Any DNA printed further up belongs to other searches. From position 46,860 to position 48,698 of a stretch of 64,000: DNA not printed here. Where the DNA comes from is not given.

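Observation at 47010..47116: G11 homopolymer 94 nt into the tail-fibre ORF, a possible phase-variation or slippage switch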

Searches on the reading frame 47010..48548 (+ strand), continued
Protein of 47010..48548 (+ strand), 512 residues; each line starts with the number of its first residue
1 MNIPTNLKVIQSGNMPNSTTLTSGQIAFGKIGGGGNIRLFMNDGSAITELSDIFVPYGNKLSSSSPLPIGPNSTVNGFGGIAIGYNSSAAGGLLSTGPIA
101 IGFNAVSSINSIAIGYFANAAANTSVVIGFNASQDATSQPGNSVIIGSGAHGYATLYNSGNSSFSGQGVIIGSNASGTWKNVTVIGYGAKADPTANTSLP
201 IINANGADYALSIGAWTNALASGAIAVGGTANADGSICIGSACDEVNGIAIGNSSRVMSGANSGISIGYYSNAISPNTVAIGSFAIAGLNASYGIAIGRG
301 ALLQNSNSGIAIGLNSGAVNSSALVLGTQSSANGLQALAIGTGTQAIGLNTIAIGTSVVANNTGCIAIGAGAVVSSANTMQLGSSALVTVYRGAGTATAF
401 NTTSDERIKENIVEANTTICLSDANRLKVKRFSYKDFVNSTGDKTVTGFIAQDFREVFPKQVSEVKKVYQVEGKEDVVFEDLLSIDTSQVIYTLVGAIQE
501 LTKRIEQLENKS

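Call 30: search_dna_similar(query=L001:10690-12624:+, collection=phages, mode=protein, max_rows=15)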
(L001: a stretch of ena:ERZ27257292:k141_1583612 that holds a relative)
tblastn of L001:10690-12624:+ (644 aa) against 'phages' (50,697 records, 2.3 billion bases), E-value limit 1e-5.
Records with a match: 2588; places in all: 2766; records where one place covers at least 80% of the query: 0.
Best place of each record, by identity: <60% 2588.
By first word of the organism name: Escherichia 671; Synechococcus 388; Klebsiella 330; Salmonella 203; Vibrio 134; Shigella 89; Aeromonas 86; Acinetobacter 71; Cyanophage 61; Enterobacter 58; and 61 more.
By host as written in the record: - 460; Escherichia coli 282; Klebsiella pneumoniae 115; Synechococcus 107; Escherichia coli O157:H7 39; Synechococcus sp. 38; Salmonella enterica 29; Synechococcus sp. WH7803 28; and 574 more.
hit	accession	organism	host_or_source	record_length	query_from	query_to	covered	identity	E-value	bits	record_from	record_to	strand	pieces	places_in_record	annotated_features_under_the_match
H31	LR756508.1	uncultured phage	metagenomic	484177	17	633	51%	41.1%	1e-55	274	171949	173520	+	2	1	record has no annotation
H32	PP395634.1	Microcystis phage Mel-JY01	Microcystis elabens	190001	26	635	54%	38.6%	7e-57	281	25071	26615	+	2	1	capsid protein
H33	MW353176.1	Flavobacterium phage vB_FspM_immuto_3-5A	Flavobacterium sp. LMO8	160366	28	637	50%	39.6%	2e-52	257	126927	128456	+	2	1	major capsid protein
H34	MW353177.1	Flavobacterium phage vB_FspM_immuto_13-6C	Flavobacterium sp. LMO8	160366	28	637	50%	39.6%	2e-52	257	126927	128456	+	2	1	major capsid protein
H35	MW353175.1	Flavobacterium phage vB_FspM_immuto_2-6A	Flavobacterium sp. LMO8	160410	28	637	50%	39.6%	2e-52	257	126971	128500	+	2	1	major capsid protein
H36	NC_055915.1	Flavobacterium phage vB_FspM_immuto_2-6A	Flavobacterium sp. LMO8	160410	28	637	50%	39.6%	2e-52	257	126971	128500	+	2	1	major capsid protein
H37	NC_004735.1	Rhodothermus phage RM378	Rhodothermus marinus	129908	18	635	55%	35.1%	1e-33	207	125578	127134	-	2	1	similar to major head protein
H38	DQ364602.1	Stenotrophomonas phage Smp14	-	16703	17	636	55%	32.3%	3e-26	175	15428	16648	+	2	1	gp23: GP23-major capsid protein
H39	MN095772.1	Stenotrophomonas phage Moby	Stenotrophomonas maltophilia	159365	17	636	55%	32.3%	4e-26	175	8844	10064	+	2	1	major capsid protein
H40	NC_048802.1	Stenotrophomonas phage Moby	Stenotrophomonas maltophilia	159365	17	636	55%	32.3%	4e-26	175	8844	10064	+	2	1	major head protein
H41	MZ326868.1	Stenotrophomonas phage Marzo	Stenotrophomonas maltophilia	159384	17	636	55%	32.3%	4e-26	175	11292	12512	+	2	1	major capsid protein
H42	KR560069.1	Stenotrophomonas phage IME-SM1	Stenotrophomonas sp.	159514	17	636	55%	32.3%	4e-26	175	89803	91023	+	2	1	major capsid protein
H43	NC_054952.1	Stenotrophomonas phage IME-SM1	Stenotrophomonas sp.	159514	17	636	55%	32.3%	4e-26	175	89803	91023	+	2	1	major head protein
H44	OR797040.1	Stenotrophomonas phage vB_SmaM_Bhz51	Stenotrophomonas maltophilia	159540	17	636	55%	32.3%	4e-26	175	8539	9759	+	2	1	putative major head protein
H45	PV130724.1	Stenotrophomonas phage Yut3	Stenotrophomonas maltophilia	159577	17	636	55%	32.3%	4e-26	175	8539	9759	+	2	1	major head protein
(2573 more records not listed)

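Call 62: search_solved_structures(query=window:47010-48548:+, max_evalue=0.01)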
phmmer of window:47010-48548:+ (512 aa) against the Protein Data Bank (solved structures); distinct sequences matched with E-value up to 0.01: 3.
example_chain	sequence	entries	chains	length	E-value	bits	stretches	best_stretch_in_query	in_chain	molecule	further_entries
7dc3_A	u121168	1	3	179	6e-08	35.2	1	402-510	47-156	Isoform 2 of Myelin regulatory factor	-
1p9h_A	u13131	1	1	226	7.5e-05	25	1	226-329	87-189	Invasin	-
3wp8_A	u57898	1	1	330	0.0014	20.7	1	309-386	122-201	Trimeric autotransporter adhesin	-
